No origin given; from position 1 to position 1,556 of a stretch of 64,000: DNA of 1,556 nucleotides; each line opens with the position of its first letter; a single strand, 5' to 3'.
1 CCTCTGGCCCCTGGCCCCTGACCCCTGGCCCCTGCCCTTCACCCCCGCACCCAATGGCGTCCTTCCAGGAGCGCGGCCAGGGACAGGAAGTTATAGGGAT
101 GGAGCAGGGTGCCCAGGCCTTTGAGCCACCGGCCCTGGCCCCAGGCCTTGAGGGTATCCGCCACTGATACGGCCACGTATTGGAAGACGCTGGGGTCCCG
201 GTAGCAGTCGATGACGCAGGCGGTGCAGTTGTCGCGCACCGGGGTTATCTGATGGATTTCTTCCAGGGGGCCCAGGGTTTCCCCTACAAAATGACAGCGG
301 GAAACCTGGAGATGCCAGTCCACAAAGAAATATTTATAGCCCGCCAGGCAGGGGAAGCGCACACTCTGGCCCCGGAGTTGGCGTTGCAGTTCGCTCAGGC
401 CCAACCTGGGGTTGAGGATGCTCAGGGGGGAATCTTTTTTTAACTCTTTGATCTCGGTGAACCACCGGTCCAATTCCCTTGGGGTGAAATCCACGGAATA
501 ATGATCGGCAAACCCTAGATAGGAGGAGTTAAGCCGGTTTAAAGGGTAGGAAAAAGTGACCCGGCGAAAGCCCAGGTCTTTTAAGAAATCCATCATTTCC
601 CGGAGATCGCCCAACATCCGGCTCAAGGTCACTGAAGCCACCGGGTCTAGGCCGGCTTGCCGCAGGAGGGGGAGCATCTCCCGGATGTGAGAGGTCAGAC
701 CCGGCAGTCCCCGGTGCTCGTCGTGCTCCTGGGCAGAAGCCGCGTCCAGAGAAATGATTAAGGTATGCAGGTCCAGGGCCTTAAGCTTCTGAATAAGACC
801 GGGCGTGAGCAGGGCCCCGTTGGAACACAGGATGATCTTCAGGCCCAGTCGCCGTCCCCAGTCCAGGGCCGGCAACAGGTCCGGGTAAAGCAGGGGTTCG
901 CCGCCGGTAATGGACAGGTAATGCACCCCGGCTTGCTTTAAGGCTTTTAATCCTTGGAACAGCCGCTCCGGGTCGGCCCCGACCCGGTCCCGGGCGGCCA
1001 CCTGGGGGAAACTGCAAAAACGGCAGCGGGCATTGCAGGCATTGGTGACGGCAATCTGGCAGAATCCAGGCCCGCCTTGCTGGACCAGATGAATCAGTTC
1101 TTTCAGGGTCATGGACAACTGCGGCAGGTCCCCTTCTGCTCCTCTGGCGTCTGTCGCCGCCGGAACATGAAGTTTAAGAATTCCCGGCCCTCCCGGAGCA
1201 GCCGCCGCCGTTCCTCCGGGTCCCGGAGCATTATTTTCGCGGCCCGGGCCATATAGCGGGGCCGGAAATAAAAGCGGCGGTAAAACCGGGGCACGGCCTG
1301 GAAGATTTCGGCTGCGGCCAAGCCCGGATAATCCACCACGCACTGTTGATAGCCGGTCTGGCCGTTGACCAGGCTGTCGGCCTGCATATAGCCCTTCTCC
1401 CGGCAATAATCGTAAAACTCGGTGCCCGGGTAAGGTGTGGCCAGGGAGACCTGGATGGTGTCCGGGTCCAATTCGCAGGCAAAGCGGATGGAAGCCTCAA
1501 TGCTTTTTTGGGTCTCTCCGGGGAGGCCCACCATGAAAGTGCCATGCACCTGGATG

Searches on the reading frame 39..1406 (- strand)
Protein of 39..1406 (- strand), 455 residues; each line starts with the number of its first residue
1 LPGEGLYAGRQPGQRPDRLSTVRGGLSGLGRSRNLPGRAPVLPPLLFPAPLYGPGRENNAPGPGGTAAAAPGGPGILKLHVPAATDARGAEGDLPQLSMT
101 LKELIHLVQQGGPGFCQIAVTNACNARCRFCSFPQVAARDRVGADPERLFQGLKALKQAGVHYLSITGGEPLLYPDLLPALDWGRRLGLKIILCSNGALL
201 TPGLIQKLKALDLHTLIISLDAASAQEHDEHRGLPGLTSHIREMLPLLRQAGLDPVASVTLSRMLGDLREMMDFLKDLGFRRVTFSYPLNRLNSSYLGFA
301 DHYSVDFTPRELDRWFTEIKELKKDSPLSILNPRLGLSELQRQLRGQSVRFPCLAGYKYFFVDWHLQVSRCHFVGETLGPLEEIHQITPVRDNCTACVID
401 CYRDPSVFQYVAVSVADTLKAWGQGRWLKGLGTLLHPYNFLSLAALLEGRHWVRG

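Call 28: search_protein_families(alignment_id=A1, library=pfam, max_evalue=0.00001)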
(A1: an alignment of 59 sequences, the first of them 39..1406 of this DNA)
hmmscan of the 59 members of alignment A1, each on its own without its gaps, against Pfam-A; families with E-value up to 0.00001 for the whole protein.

A. member 1, window:39-1406:- (455 aa): 1 family
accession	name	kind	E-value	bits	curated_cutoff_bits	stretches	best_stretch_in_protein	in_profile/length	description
PF04055.27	Radical_SAM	-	1.9e-20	74.1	29.5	1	120-261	3-145/166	Radical SAM superfamily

B. families by the number of members that match (of 59 scanned): 80 families (the first 25 are shown)
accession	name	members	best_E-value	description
PF08245.18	Mur_ligase_M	4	6.1e-51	Mur ligase middle domain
PF02875.26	Mur_ligase_C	4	4.5e-31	Mur ligase, glutamate ligase domain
PF04055.27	Radical_SAM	4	1.3e-20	Radical SAM superfamily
PF01225.30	Mur_ligase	3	1.3e-27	Mur ligase family, catalytic domain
PF01966.28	HD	2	9.2e-20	HD domain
PF00171.27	Aldedh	1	1.1e-142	Aldehyde dehydrogenase family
PF01098.24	FTSW_RODA_SPOVE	1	2.3e-105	Cell cycle protein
PF00330.25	Aconitase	1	4.7e-102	Aconitase family (aconitate hydratase)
PF01795.25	Methyltransf_5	1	6.9e-99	MraW methylase family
PF08323.17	Glyco_transf_5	1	1.8e-85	Starch synthase catalytic domain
PF00501.34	AMP-binding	1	4.9e-82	AMP-binding enzyme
PF00905.27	Transpeptidase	1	1.3e-75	Penicillin binding protein transpeptidase domain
PF00795.27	CN_hydrolase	1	2.1e-64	Carbon-nitrogen hydrolase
PF00122.25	E1-E2_ATPase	1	8.1e-57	E1-E2 ATPase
PF13426.13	PAS_9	1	4.3e-53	PAS domain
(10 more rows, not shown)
